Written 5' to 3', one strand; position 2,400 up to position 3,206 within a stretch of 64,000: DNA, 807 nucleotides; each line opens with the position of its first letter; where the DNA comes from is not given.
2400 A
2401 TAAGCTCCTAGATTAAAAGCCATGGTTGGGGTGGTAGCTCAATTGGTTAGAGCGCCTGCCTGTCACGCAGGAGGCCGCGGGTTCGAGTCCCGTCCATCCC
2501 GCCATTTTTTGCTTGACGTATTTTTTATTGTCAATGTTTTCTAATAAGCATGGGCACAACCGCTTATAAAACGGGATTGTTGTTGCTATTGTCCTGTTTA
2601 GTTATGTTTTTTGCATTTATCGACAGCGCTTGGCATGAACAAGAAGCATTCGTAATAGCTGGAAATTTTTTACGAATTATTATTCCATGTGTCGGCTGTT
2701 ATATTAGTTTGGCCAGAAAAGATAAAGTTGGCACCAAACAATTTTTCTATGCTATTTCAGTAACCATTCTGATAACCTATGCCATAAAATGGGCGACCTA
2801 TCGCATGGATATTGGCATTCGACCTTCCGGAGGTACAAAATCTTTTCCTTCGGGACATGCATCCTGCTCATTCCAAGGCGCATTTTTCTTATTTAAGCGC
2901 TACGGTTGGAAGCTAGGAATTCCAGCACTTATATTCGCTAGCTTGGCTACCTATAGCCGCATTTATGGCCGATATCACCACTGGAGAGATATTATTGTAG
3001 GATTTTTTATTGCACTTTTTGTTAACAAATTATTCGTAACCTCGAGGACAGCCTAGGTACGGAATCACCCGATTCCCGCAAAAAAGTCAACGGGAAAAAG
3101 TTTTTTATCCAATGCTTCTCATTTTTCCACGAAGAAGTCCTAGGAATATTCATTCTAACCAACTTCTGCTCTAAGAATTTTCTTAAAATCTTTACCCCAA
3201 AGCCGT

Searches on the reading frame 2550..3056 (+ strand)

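Call 32: search_protein_families(library=pfam, proteins=[window:2550-3056:+], max_evalue=0.00001)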
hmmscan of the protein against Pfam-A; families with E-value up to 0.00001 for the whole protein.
window:2550-3056:+ (168 aa): 1 family
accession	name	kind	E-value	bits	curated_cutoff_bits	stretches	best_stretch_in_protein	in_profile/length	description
PF01569.27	PAP2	-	1.2e-11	44.9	27.2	1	92-164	47-123/130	PAP2 superfamily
